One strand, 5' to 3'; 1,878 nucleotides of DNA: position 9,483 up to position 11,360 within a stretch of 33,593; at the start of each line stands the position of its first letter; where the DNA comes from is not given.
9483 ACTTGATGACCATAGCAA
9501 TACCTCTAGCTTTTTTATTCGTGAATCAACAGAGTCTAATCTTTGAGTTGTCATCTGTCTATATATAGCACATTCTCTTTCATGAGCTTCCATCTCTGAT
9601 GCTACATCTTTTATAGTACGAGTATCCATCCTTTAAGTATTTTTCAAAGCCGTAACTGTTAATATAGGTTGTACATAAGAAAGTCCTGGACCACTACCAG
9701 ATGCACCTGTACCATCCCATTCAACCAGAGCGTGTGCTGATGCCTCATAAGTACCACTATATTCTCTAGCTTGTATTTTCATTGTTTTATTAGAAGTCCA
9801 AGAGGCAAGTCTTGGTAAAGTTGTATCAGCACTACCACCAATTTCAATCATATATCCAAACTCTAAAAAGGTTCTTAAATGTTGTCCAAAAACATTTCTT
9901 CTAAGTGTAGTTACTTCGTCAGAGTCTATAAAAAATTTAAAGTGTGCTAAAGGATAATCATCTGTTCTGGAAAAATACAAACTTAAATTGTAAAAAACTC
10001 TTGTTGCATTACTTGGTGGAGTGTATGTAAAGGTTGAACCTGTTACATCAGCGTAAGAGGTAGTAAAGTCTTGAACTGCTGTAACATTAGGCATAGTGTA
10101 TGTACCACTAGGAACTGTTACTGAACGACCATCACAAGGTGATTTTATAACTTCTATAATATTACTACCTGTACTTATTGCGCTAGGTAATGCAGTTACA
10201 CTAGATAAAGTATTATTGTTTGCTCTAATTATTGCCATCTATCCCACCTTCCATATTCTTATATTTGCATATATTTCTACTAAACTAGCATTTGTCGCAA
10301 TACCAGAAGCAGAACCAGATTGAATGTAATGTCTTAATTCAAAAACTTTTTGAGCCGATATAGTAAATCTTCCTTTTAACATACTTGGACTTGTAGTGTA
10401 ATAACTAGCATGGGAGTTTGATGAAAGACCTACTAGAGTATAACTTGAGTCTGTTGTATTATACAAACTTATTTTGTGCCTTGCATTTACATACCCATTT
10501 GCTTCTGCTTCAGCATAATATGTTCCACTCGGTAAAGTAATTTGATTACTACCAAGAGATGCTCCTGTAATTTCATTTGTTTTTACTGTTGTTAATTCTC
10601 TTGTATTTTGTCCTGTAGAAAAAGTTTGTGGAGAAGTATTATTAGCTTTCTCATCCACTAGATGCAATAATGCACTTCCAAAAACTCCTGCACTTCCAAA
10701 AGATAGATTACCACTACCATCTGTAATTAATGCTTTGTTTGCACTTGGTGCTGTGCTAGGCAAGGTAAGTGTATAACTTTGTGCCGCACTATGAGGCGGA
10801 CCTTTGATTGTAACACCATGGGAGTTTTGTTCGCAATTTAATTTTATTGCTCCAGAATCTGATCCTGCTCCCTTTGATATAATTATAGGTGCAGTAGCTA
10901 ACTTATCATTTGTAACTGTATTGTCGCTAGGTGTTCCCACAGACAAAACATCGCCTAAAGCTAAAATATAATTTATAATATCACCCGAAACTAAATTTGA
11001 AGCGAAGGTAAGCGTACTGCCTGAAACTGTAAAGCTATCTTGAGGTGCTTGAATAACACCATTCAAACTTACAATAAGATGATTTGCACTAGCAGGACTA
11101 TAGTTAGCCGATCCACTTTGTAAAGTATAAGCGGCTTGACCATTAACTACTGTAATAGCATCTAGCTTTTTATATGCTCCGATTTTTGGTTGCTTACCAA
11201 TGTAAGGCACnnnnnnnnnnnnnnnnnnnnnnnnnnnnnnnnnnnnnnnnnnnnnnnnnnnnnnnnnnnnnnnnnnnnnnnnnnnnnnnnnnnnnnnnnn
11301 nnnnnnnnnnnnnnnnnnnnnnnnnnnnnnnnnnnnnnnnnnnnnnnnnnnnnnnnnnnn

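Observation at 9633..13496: Two fibre cassettes with reciprocally permuted receptor-binding domains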

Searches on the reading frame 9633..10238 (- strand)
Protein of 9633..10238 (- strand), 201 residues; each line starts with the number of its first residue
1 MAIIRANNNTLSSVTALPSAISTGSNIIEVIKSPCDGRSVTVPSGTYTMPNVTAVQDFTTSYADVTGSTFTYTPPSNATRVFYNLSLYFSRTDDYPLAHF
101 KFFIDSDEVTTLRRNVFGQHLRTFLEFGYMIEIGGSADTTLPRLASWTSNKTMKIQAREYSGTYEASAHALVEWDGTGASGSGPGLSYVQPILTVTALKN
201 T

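Call 7: search_protein_families(library=pfam, proteins=[window:9633-10238:-], max_evalue=1)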
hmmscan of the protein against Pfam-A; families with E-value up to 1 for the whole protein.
window:9633-10238:- (201 aa): 0 families

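Call 8: search_protein_families(library=phrogs, proteins=[window:9633-10238:-], max_evalue=0.01)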
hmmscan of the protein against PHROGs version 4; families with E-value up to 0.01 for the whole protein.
window:9633-10238:- (201 aa): 0 families

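Call 18: find_homologous_proteins(query=window:9633-10238:-)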
Query window:9633-10238:- (201 aa): 211 proteins with E <= 0.001 among 531 candidates; the best 120 are listed.
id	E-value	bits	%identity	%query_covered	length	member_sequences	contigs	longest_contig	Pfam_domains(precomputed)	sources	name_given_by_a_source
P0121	3.1e-112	391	89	100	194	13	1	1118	-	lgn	-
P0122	6.9e-108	376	85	100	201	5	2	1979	-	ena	-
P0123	2.1e-103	362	81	100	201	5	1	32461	-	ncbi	-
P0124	3.5e-81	289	66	100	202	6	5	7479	-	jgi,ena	-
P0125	2.2e-79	284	65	100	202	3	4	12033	-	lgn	-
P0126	1.4e-78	281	67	100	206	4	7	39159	-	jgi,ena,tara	tara:strand:+ start:5464 stop:6084 length:621 start_codon:yes stop_codon:yes gene_type:complete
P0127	3.1e-78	280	63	100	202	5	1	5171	-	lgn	-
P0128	5.5e-74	266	63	100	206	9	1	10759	-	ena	-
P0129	3.0e-73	263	78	76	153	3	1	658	-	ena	-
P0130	2.4e-70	254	60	100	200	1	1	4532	-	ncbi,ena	-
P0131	7.2e-65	236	61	91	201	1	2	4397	-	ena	-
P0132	6.6e-64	233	60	91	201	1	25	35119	-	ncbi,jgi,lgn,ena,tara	tara:strand:+ start:3899 stop:4504 length:606 start_codon:yes stop_codon:yes gene_type:complete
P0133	2.0e-63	231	60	91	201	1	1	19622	-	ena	-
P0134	2.8e-63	231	59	91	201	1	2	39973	-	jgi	-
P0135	5.1e-63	230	59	91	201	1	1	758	-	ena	-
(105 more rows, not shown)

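Call 32: find_related_loci(query=A2, collection=viral_contigs, flank=6000)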
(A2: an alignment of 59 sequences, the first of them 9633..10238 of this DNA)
Query A2 (201 aa) in viral_contigs; peptide patterns used: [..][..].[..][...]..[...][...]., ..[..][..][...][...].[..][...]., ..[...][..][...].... (x = any residue, [..] = any of these).
414 stretches matched a pattern; 330 encode a relative of the query (tblastn E <= 1e-3); the best 80 are kept; 79 distinct loci.
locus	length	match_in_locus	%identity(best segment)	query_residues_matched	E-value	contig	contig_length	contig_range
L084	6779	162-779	67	1-201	7e-87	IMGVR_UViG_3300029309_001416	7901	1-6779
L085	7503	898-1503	67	1-201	6e-85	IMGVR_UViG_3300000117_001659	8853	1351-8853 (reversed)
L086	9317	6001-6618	64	1-201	3e-82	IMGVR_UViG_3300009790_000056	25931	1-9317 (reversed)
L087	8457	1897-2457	61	20-201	1e-70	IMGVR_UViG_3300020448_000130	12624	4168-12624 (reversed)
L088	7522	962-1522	59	20-201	5e-70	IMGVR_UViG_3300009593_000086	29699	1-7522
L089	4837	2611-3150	60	24-201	3e-69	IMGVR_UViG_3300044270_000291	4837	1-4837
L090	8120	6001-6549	57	24-201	3e-68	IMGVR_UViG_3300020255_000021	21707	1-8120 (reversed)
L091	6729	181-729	58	24-201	1e-67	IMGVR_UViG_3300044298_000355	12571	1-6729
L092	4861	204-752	58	24-201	1e-67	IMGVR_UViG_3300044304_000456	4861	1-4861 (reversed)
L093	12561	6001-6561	57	20-201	3e-60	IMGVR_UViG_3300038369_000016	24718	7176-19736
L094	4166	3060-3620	57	20-201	1e-59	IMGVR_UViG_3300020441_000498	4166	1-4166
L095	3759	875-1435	57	20-201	1e-59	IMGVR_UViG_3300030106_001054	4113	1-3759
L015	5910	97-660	56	19-201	1e-58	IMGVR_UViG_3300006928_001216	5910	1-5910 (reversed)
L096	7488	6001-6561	56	20-201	7e-60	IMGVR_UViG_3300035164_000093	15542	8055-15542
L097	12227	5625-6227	81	1-201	1e-111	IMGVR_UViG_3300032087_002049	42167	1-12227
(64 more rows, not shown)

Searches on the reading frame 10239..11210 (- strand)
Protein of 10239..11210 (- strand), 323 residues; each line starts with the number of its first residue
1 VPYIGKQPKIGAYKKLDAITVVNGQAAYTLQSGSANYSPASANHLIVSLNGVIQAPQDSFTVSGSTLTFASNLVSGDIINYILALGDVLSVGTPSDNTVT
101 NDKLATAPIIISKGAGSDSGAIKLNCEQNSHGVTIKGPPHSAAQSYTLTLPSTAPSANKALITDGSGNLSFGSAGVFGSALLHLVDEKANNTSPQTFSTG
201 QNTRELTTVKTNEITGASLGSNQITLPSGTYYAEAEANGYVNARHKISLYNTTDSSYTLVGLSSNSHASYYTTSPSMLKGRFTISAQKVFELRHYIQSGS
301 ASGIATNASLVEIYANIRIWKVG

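Call 7: search_protein_families(library=pfam, proteins=[window:10239-11210:-], max_evalue=1)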
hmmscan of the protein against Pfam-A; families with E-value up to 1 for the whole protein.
window:10239-11210:- (323 aa): 0 families

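Call 8: search_protein_families(library=phrogs, proteins=[window:10239-11210:-], max_evalue=0.01)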
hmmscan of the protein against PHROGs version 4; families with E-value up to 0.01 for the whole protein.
window:10239-11210:- (323 aa): 9 families
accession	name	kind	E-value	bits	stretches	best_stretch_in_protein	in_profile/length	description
phrog_18673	-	tail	5.5e-40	138.7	1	1-107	1-109/373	tail fiber protein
phrog_24210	-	tail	7.9e-27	95.4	1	180-322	157-302/303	tail fiber protein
phrog_6320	-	tail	4e-11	43.4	1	186-319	607-741/745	tail fiber protein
phrog_31104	-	unknown function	6.1e-09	36.5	1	99-181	176-259/365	-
phrog_19195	-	head and packaging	1.7e-08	33.6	1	1-76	1-78/1425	virion structural protein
phrog_2710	-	tail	8.6e-06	25.4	1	43-83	209-249/781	tail fiber protein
phrog_4406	-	head and packaging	8.1e-05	20.4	1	24-276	1963-2148/3231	virion structural protein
phrog_701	-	head and packaging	0.00023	17.9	1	28-72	3579-3622/6136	virion structural protein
phrog_1260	-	tail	0.0092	16.3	0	220-271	31-82/320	minor tail protein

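Call 54: predict_structure(alignment_id=A5)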
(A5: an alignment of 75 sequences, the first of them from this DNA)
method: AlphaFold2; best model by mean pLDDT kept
length: 323 residues; sequences in the alignment: 75
mean_pLDDT: 79.7   pTM: 0.51
mean pLDDT of the five models: 79.7, 78.6, 78.5, 78.5, 76.4
residues with pLDDT >= 90: 173; 70-90: 44; 50-70: 72; < 50: 34
segments of 3 or more residues with pLDDT < 50: 1-4, 90-92, 125-129, 155-164, 167-174
pLDDT, mean of each block of 10 residues (from residue 1): 50 81 85 93 93 93 95 90 75 55 62 55 52 53 54 47 46 56 96 90 96 96 97 95 95 98 89 94 98 91 85 96 87
secondary structure, 60 per line:
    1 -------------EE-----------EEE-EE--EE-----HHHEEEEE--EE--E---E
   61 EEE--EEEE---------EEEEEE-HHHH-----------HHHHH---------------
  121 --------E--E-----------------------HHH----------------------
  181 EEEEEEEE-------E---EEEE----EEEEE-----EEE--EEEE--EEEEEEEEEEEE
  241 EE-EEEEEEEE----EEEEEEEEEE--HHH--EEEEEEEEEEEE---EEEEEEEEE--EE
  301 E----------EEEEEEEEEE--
elements in order: E27-29 E45-49 E60-63 E66-69 E79-84 H86-89 H101-105 E181-188 E200-203 E208-212 E218-220 E223-226 E229-242 E244-251 E256-265 E273-284 E288-296 E299-301 E312-321

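Call 58: fold_search(model_id=the predicted structure, library=pdb)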
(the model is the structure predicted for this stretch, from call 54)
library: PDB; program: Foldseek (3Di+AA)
matches with E <= 10: 1699; with E <= 0.001: 192
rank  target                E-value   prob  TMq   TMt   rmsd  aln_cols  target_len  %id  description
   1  9k09_A                1.8e-08  1.00  0.32  0.28  32.6       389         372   12  Cyanophage A4 portal-tail complex (released 2025-04-09)
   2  9h38_L                4.2e-06  1.00  0.35  0.76   3.4       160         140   19  C-terminal domain of the F-ENA tip fibrillum F-BclA from Bacillus thuringiensis (released 2025-03-12)
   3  4oum                  1.7e-05  1.00  0.33  0.73   3.2       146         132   11  Crystal structure of human Caprin-2 C1q domain (released 2014-10-29)
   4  9ojo_C                2.2e-05  1.00  0.28  0.56   5.3       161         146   17  Crystal structure of TNF alpha in complex with compound 1 (released 2025-07-23)
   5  4ous                  2.3e-05  1.00  0.33  0.72   3.4       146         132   13  Crystal structure of zebrafish Caprin-2 C1q domain (released 2014-10-29)
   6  1u5y_A                2.6e-05  1.00  0.32  0.69   5.0       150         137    9  Crystal structure of murine APRIL, pH 8.0 (released 2004-10-12)
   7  4f3j                  2.9e-05  1.00  0.32  0.65   4.2       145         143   10  Crystal Structure of Trimeric gC1q Domain of Human C1QTNF5 associated with Late-onset Retinal Macular Degeneration (released 2012-11-07)
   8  9ojo_A                3.2e-05  1.00  0.30  0.62   4.7       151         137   16  Crystal structure of TNF alpha in complex with compound 1 (released 2025-07-23)
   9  7sgm_B                3.4e-05  1.00  0.31  0.64   4.6       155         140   14  Crystal structure of a Fab variant containing a fluorescent noncanonical amino acid with blocked excited state proton  (released 2022-02-02)
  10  2az5_B                4.2e-05  1.00  0.29  0.57   5.1       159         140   15  Crystal Structure of TNF-alpha with a small molecule inhibitor (released 2005-11-29)
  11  3qbq_A                4.6e-05  1.00  0.31  0.58   4.9       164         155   12  Crystal structure of extracellular domains of mouse RANK-RANKL complex (released 2011-03-02)
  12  9ojy_F                4.6e-05  1.00  0.30  0.61   4.6       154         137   16  Crystal structure of TNF alpha in complex with compound 3. (released 2025-07-23)
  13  2tnf_A                4.6e-05  1.00  0.30  0.59   4.8       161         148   13  1.4 A RESOLUTION STRUCTURE OF MOUSE TUMOR NECROSIS FACTOR, TOWARDS MODULATION OF ITS SELECTIVITY AND TRIMERISATION (released 1999-10-12)
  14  9ok6_A                4.6e-05  1.00  0.29  0.58   5.6       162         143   15  Crystal structure of TNF alpha in complex with compound 19 (released 2025-07-23)
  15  9lkk_C                4.9e-05  1.00  0.33  0.73   3.6       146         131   10  Crystal structure of C1ql1-gC1q hexamer (released 2025-12-17)
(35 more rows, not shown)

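Call 74: fold_search(model_id=the predicted structure, library=viral)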
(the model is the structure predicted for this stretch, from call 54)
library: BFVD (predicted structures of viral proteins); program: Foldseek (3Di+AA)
matches with E <= 10: 1310; with E <= 0.001: 384
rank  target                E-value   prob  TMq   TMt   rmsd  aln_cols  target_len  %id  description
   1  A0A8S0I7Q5            6.9e-18  1.00  0.32  0.31  18.0       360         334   28  (no name in the UniProt tables at hand)
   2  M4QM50                5.5e-17  1.00  0.43  0.46   1.2       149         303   40  (no name in the UniProt tables at hand)
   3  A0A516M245            1.6e-16  1.00  0.45  0.77   1.1       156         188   36  (no name in the UniProt tables at hand)
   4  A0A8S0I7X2            7.9e-16  1.00  0.31  0.32  19.3       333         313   32  (no name in the UniProt tables at hand)
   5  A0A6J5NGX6            9.3e-16  1.00  0.43  0.53  12.6       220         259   29  Uncharacterized protein [uncultured Caudovirales phage]
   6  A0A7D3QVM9            3.7e-15  1.00  0.43  0.47  24.9       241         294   25  Collagen-like protein [Fadolivirus FV1/VV64]
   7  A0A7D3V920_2          2.8e-14  1.00  0.42  0.11  14.4       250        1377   24  Uncharacterized protein [Fadolivirus FV1/VV64]
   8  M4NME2                1.3e-13  1.00  0.41  0.27  54.5       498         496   14  Tail fiber protein [Synechococcus phage S-RIP1]
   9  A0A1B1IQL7            1.8e-13  1.00  0.25  0.24  24.1       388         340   22  (no name in the UniProt tables at hand)
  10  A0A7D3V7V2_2          3.7e-13  1.00  0.44  0.19  14.8       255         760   20  Uncharacterized protein [Fadolivirus FV1/VV64]
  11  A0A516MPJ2            5.6e-13  1.00  0.41  0.19   1.2       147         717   24  (no name in the UniProt tables at hand)
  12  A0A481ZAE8            7.8e-13  1.00  0.42  0.39  22.4       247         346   22  Collagen triple helix repeat protein [Pithovirus LCPAC403]
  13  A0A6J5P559            9.1e-13  1.00  0.43  0.17   1.7       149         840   27  Pectate lyase superfamily protein [uncultured Caudovirales phage]
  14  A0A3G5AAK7            3.3e-12  1.00  0.42  0.13  16.1       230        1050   20  Uncharacterized protein [Hyperionvirus sp.]
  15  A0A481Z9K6            3.8e-12  1.00  0.43  0.65  20.5       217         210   16  Collagen triple helix repeat protein [Pithovirus LCPAC401]
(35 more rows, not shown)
